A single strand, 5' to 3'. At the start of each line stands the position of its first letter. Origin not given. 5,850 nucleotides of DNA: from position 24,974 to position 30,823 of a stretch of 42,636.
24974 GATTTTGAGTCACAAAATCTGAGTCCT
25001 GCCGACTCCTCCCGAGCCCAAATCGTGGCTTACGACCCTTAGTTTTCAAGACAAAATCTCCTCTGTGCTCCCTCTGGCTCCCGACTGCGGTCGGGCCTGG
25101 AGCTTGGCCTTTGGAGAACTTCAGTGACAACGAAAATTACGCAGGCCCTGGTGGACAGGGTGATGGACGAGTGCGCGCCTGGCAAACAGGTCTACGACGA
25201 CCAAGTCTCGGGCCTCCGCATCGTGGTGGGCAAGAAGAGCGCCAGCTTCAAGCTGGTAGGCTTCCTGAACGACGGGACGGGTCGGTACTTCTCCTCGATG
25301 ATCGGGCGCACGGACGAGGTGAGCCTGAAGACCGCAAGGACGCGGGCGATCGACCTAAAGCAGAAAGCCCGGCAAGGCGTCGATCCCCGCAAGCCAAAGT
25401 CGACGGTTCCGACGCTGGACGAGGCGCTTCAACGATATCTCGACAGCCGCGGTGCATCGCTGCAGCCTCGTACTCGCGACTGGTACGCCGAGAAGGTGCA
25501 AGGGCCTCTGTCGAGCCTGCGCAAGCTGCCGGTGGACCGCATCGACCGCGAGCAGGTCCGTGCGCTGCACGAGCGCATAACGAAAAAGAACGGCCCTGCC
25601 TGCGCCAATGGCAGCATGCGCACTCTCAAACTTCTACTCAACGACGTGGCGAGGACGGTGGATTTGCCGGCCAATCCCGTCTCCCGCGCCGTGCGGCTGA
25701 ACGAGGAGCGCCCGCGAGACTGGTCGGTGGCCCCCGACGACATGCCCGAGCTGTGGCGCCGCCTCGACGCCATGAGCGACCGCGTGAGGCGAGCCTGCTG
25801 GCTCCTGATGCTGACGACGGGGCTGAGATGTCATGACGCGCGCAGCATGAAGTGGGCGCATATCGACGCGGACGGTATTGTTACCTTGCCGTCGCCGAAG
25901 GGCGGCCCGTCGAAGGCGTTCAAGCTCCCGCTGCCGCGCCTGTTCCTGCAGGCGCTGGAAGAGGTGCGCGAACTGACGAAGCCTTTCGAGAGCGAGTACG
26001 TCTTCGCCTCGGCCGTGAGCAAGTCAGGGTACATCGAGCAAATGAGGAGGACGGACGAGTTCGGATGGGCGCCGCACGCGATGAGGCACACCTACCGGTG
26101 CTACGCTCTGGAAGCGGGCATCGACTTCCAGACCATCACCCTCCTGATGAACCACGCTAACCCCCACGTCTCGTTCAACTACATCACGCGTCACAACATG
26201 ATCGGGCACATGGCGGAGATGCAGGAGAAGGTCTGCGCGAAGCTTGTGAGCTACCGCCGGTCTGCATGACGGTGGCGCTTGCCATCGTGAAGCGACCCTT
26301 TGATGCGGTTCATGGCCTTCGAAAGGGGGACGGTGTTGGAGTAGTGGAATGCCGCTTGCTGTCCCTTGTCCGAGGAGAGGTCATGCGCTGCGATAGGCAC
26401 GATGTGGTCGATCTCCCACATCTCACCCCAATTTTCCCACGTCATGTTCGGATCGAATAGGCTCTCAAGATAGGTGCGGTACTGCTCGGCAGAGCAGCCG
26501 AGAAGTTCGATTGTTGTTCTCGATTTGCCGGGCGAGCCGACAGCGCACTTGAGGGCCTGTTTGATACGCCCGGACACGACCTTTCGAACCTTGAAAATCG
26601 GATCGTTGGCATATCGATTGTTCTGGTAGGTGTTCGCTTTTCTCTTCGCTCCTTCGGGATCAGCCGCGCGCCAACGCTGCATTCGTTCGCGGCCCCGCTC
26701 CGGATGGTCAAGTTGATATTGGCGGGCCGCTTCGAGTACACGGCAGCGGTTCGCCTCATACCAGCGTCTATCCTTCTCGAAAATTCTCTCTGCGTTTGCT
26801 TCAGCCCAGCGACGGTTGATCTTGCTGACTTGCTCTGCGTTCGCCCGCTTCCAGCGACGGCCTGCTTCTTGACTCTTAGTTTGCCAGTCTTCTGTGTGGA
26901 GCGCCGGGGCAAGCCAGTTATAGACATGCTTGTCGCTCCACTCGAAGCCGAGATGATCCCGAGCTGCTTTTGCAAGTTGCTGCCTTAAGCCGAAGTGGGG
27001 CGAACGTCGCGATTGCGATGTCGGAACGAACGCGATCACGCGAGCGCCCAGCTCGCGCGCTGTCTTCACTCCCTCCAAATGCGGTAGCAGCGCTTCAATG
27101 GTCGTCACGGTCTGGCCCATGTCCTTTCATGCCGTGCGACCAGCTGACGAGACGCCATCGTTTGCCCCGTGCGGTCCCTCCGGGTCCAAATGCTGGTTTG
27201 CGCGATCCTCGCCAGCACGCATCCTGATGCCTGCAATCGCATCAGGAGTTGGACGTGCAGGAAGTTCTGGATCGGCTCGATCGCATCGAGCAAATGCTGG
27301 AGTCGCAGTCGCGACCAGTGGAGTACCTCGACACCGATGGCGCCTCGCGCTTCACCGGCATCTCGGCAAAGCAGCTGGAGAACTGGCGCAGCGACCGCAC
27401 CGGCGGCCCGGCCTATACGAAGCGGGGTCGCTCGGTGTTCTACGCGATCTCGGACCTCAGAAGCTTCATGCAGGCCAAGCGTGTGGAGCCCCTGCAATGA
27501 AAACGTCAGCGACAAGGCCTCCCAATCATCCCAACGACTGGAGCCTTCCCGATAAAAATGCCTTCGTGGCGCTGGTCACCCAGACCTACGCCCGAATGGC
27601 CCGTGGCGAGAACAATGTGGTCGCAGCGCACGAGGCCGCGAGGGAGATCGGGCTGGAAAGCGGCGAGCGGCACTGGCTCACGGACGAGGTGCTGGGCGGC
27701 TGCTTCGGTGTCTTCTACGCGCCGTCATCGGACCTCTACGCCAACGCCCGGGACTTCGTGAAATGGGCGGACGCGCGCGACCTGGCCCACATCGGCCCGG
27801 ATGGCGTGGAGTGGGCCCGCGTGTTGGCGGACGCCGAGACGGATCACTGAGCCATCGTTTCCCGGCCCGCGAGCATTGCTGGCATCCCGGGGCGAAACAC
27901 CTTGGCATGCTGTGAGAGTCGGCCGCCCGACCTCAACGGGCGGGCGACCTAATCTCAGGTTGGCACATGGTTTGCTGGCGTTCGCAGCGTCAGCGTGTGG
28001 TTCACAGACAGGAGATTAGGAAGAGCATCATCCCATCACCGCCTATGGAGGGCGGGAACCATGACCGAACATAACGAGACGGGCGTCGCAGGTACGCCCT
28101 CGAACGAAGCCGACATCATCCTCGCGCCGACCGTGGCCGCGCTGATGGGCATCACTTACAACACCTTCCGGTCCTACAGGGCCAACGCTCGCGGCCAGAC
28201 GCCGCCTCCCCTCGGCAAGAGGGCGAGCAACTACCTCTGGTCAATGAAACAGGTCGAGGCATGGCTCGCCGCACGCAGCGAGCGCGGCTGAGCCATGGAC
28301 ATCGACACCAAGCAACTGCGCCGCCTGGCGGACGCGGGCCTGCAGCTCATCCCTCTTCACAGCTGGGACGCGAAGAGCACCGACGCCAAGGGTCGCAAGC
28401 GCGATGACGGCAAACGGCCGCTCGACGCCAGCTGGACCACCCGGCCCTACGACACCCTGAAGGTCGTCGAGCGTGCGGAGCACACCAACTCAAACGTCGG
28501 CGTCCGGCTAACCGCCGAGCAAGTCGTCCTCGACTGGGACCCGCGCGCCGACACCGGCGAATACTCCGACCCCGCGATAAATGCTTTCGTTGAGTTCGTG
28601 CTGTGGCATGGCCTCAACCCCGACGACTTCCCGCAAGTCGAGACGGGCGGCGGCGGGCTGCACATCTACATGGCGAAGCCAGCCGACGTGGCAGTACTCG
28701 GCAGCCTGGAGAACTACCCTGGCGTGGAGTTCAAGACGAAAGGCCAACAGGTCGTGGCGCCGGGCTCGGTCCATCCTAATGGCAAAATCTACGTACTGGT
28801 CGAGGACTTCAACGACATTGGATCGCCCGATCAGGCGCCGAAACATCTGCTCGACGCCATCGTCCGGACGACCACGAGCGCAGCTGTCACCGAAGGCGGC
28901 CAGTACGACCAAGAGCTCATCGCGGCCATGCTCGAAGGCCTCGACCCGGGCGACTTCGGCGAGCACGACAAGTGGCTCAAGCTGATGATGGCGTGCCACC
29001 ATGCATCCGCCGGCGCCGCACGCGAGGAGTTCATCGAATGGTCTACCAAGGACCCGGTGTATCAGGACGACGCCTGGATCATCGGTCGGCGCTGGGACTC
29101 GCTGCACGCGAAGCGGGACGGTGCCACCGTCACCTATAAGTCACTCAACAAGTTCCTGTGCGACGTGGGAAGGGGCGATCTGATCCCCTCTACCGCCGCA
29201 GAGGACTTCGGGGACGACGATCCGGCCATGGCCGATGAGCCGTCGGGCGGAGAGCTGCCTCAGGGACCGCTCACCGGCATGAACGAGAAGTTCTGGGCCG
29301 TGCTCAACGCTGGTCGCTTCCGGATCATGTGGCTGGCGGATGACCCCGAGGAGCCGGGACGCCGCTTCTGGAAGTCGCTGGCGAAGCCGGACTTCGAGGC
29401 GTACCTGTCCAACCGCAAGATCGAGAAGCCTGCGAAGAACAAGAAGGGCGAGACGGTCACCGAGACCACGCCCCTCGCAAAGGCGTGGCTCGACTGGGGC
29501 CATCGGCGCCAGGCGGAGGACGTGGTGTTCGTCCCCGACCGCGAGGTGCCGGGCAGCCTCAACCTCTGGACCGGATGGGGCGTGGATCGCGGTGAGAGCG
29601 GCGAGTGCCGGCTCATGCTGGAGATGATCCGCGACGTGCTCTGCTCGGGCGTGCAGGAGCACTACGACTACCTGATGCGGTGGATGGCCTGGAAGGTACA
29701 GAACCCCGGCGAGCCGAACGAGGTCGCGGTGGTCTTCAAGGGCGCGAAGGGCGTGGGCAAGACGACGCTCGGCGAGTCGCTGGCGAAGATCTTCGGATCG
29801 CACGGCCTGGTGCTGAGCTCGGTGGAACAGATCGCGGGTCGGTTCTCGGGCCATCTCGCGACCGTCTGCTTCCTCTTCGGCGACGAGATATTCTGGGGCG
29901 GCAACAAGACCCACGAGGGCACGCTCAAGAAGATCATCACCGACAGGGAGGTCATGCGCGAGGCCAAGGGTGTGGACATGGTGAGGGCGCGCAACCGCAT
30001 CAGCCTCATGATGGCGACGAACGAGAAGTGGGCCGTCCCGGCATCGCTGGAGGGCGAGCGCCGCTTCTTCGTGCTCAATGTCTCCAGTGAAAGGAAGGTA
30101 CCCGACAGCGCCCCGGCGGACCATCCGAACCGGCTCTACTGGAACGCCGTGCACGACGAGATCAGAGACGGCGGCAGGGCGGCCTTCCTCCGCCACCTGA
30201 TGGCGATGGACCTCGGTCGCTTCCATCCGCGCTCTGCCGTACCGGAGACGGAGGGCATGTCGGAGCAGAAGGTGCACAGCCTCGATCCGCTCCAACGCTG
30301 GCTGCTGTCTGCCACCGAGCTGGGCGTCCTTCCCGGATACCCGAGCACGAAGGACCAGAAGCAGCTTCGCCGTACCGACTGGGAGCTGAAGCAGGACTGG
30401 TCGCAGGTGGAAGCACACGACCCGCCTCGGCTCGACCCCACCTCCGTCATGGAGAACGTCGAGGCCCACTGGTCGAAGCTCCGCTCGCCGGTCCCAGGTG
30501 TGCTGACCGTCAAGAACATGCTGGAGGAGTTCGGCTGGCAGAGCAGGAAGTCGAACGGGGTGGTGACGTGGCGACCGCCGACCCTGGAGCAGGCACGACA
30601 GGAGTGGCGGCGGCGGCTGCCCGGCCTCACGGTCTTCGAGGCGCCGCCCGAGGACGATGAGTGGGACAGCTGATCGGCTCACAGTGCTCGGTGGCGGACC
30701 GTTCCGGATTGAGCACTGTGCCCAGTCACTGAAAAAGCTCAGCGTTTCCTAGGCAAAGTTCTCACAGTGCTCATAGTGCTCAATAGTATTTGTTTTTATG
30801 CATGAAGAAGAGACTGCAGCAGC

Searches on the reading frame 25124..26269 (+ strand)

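Call 12: search_protein_families(library=pfam, proteins=[window:25124-26269:+], max_evalue=0.01)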
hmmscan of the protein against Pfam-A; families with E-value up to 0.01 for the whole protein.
window:25124-26269:+ (381 aa): 2 families
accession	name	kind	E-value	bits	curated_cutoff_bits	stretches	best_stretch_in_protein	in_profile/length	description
PF00589.27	Phage_integrase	-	3.8e-12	46.8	27.1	1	204-354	5-166/172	Phage integrase family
PF13356.12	Arm-DNA-bind_3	-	8.6e-07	29.4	27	1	19-92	12-80/83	Arm DNA-binding domain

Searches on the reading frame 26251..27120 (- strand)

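Call 12: search_protein_families(library=pfam, proteins=[window:26251-27120:-], max_evalue=0.01)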
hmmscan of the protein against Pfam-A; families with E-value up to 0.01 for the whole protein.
window:26251-27120:- (289 aa): 0 families

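Call 79: search_protein_families(library=phrogs, proteins=[window:26251-27120:-], max_evalue=0.001)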
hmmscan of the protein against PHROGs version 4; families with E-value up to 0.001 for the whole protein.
window:26251-27120:- (289 aa): 1 family
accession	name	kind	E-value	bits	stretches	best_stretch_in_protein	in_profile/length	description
phrog_1035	-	DNA, RNA and nucleotide metabolism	3.4e-07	31.4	1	117-279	83-215/271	endonuclease VII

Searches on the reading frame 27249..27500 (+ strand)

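Call 12: search_protein_families(library=pfam, proteins=[window:27249-27500:+], max_evalue=0.01)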
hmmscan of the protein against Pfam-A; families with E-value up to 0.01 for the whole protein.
window:27249-27500:+ (83 aa): 1 family
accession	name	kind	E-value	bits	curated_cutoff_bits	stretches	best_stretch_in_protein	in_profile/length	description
PF12728.13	HTH_17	-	3.8e-05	24.3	27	1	26-77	1-50/51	Helix-turn-helix domain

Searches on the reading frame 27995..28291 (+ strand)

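Call 12: search_protein_families(library=pfam, proteins=[window:27995-28291:+], max_evalue=0.01)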
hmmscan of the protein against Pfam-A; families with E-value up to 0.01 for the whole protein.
window:27995-28291:+ (98 aa): 0 families

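Call 79: search_protein_families(library=phrogs, proteins=[window:27995-28291:+], max_evalue=0.001)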
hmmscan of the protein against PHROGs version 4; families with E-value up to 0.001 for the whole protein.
window:27995-28291:+ (98 aa): 2 families
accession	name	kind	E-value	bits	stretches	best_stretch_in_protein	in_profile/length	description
phrog_597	-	DNA, RNA and nucleotide metabolism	3.3e-07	31.5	1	22-98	93-168/200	DNA binding protein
phrog_66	-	integration and excision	4.7e-05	24.2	1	30-96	82-145/412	excisionase and transcriptional regulator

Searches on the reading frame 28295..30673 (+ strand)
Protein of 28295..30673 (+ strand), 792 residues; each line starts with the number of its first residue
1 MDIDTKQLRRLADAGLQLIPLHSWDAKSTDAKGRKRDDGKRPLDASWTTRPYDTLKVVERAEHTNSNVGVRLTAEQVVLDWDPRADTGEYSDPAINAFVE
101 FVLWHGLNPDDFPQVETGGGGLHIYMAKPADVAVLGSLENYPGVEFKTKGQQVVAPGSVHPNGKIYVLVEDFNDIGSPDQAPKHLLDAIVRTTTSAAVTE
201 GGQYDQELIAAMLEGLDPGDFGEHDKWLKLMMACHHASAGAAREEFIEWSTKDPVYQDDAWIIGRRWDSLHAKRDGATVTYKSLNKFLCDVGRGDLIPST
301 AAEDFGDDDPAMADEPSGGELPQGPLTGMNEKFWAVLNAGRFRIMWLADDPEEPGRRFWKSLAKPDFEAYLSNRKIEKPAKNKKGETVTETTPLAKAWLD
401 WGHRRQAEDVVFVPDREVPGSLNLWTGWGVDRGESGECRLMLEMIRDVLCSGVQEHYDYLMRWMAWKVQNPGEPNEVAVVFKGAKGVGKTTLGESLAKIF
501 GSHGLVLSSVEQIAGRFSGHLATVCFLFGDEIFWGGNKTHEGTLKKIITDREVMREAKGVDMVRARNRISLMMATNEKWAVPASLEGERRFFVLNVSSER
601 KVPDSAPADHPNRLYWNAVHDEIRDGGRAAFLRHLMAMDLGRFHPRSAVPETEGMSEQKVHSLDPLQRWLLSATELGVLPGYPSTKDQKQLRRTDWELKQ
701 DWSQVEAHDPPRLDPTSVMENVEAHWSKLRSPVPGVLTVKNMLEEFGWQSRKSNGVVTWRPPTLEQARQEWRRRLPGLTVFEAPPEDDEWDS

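Call 12: search_protein_families(library=pfam, proteins=[window:28295-30673:+], max_evalue=0.01)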
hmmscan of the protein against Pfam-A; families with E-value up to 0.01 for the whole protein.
window:28295-30673:+ (792 aa): 4 families
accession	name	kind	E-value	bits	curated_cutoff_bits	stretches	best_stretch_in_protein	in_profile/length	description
PF19263.5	DUF5906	-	9.9e-18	65.3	27.6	1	481-590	1-114/114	Family of unknown function (DUF5906)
PF09250.16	Prim-Pol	-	1.1e-17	65.4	22.8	1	10-182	3-156/158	Bifunctional DNA primase/polymerase, N-terminal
PF08707.16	PriCT_2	-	1.5e-12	48.1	22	1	211-284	3-73/77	Primase C terminal 2 (PriCT-2)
PF05272.17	VapE-like_dom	-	2.6e-08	34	25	1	459-614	34-184/217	Virulence-associated protein E-like domain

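Call 90: find_related_loci(query=window:28295-30673:+, collection=metagenome_contigs, flank=10000)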
Query window:28295-30673:+ (792 aa) in metagenome_contigs; peptide patterns used: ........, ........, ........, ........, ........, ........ (x = any residue, [..] = any of these).
28 stretches matched a pattern; 4 encode a relative of the query (tblastn E <= 1e-3); 4 distinct loci.
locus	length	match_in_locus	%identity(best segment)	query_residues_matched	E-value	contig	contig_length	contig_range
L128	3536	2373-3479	52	318-689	4e-126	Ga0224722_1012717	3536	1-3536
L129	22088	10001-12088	39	5-697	4e-143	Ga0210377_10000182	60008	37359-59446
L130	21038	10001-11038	34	398-771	9e-58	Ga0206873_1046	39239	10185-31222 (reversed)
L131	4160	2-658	41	452-679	1e-44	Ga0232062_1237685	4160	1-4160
